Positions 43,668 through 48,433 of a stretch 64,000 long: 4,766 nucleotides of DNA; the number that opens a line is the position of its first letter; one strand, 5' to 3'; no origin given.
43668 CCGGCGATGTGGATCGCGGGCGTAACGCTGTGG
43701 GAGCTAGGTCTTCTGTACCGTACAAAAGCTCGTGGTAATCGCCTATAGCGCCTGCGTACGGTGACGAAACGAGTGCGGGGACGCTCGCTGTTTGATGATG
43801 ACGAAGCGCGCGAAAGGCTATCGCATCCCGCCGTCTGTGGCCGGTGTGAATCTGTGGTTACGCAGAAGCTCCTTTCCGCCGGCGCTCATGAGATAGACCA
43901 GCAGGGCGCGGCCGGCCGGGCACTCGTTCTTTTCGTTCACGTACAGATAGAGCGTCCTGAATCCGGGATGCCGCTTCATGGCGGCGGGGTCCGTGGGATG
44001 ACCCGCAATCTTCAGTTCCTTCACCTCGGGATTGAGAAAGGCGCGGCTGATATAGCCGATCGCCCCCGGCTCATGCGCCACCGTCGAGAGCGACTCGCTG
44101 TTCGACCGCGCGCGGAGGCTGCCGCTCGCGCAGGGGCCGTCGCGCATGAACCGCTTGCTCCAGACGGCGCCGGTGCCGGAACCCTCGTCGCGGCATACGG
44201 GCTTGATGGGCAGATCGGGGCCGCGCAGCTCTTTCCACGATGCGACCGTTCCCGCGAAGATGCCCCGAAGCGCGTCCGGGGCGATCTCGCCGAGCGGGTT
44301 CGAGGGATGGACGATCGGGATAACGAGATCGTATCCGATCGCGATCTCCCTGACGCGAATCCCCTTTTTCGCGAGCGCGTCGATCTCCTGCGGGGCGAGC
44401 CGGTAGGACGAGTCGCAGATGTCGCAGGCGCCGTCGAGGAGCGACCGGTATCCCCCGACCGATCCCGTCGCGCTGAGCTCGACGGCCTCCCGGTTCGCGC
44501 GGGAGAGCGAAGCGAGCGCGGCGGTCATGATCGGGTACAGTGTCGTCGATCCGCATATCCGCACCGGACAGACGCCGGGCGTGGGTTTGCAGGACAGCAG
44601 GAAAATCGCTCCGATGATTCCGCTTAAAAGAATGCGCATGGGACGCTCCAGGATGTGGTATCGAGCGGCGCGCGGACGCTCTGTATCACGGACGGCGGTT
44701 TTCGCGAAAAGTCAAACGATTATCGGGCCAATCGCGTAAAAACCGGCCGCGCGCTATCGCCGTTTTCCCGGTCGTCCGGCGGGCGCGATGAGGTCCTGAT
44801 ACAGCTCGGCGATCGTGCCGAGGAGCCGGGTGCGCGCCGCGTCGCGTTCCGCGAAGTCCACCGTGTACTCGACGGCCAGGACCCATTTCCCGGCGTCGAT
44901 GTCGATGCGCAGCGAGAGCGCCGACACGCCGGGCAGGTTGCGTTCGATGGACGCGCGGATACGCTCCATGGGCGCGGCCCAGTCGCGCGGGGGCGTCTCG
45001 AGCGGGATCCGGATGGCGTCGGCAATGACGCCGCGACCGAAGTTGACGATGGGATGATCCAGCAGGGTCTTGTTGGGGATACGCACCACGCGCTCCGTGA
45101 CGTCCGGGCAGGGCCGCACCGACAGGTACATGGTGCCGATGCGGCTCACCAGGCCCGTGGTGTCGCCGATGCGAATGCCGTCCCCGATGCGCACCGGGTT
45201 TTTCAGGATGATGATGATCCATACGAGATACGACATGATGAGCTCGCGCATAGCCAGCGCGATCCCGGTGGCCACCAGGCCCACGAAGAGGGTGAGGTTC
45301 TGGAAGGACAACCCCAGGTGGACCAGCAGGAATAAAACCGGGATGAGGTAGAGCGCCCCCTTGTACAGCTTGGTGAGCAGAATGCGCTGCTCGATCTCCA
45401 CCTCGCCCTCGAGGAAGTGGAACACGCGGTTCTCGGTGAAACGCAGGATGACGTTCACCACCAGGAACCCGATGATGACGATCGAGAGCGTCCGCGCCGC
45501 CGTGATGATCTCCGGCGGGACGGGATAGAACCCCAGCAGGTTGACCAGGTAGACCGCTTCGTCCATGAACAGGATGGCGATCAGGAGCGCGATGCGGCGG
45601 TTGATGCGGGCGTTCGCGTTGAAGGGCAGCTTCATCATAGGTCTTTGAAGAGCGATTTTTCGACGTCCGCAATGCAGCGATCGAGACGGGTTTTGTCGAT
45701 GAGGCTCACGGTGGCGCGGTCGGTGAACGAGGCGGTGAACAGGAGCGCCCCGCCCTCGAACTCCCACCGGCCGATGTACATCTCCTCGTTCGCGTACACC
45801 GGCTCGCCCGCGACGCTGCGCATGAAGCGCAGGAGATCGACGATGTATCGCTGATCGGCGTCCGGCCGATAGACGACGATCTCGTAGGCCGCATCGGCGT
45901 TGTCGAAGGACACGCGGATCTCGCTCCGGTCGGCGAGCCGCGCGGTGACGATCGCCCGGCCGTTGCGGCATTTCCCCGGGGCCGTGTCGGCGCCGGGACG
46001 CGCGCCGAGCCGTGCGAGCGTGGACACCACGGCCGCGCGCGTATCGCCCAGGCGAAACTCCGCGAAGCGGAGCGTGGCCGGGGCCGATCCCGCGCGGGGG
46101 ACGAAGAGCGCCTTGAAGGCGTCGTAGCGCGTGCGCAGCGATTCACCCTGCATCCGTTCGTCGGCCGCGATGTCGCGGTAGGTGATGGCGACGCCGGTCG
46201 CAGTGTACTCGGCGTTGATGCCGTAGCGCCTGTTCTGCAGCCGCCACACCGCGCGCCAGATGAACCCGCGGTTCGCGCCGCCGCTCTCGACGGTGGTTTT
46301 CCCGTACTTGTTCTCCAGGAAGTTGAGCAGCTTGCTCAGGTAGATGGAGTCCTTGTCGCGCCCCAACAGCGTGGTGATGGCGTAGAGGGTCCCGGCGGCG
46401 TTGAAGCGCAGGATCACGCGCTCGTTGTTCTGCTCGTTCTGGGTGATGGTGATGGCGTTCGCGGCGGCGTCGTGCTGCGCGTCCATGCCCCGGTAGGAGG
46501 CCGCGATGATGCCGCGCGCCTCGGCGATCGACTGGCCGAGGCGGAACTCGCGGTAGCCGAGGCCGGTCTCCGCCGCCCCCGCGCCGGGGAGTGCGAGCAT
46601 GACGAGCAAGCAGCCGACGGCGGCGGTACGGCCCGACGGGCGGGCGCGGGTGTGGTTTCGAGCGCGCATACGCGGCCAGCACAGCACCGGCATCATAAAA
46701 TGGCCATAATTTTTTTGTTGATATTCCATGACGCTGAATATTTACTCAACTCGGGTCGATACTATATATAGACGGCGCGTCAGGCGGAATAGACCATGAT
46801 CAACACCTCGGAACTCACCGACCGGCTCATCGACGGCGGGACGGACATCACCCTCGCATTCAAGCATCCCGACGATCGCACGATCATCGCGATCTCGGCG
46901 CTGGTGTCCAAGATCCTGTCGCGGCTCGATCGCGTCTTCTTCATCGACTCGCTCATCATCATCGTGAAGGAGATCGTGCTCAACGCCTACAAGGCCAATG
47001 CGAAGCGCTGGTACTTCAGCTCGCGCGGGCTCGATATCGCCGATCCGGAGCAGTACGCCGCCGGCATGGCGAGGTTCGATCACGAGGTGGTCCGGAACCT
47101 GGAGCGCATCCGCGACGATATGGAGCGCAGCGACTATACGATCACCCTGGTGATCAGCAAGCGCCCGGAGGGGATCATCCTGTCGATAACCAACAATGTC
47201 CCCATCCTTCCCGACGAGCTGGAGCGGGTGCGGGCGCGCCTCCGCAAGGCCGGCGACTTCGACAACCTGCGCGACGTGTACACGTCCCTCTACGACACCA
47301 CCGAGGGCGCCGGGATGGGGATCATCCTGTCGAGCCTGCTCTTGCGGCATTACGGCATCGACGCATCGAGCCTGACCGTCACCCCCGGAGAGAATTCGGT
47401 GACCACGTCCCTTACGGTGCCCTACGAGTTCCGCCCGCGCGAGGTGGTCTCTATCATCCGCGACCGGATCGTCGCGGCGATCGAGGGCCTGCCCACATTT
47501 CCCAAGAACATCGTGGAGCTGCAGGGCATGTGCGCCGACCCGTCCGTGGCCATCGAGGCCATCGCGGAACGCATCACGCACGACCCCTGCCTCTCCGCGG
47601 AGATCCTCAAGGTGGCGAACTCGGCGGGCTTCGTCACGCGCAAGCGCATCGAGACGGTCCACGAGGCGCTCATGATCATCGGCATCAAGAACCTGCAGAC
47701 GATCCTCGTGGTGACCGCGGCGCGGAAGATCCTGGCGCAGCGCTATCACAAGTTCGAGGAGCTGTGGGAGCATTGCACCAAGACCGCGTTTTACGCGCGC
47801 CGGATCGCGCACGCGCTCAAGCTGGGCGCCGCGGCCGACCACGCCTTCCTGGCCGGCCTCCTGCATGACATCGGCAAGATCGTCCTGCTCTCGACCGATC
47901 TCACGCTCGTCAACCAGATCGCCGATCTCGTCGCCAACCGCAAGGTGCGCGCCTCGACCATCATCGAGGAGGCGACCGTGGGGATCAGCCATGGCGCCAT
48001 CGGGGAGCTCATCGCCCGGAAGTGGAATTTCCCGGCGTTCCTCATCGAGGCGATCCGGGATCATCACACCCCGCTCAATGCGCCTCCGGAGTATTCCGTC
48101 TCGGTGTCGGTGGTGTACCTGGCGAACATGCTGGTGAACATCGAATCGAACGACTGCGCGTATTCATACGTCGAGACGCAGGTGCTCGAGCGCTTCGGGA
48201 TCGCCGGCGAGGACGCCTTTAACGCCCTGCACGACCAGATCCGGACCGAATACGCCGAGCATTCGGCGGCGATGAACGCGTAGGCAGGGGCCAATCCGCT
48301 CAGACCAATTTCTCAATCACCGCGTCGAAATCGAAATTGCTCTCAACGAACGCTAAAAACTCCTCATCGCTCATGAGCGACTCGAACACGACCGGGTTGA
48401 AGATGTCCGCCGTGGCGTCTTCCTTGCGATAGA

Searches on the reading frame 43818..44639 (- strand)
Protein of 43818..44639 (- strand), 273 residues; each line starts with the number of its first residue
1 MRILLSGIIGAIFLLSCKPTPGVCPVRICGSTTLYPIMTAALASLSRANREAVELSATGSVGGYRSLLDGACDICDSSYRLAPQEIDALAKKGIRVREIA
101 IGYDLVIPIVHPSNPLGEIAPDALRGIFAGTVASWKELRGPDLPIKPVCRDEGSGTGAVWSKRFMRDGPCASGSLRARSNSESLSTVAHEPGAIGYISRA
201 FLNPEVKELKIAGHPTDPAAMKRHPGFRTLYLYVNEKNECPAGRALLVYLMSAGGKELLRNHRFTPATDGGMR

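Call 26: search_protein_families(library=pfam, proteins=[window:43818-44639:-], max_evalue=0.00001)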
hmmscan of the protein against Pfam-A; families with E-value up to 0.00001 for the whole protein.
window:43818-44639:- (273 aa): 1 family
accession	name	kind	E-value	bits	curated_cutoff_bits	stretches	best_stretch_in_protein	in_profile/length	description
PF12849.12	PBP_like_2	-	1.1e-32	114.3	27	1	21-252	7-265/267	PBP superfamily domain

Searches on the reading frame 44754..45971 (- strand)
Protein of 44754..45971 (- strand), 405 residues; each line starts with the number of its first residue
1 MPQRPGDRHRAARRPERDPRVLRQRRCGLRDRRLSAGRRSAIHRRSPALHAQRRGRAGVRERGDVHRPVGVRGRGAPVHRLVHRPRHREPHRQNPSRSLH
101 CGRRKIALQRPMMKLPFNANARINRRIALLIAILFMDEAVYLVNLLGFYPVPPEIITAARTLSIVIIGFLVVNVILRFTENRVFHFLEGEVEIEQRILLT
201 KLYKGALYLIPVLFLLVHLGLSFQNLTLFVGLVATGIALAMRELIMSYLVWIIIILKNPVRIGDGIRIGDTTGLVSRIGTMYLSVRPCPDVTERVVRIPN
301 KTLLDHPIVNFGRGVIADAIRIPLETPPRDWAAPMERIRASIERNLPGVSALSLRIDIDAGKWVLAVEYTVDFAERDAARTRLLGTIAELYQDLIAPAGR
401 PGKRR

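Call 27: search_protein_families(library=pfam, proteins=[window:44754-45971:-], max_evalue=0.00001)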
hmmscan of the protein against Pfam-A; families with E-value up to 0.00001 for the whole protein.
window:44754-45971:- (405 aa): 1 family
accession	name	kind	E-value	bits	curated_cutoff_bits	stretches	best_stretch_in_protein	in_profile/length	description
PF00924.24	MS_channel_2nd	-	2.6e-11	43.9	20.2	1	244-312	2-67/68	Mechanosensitive ion channel, beta-domain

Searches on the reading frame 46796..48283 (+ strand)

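Call 27: search_protein_families(library=pfam, proteins=[window:46796-48283:+], max_evalue=0.00001)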
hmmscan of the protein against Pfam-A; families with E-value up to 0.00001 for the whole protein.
window:46796-48283:+ (495 aa): 2 families
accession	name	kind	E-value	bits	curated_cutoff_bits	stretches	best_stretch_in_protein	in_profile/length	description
PF08668.18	HDOD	-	2.5e-53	181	22.9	1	232-426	1-196/196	HDOD domain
PF01966.28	HD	-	9.7e-11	42.4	22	1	324-440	2-107/116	HD domain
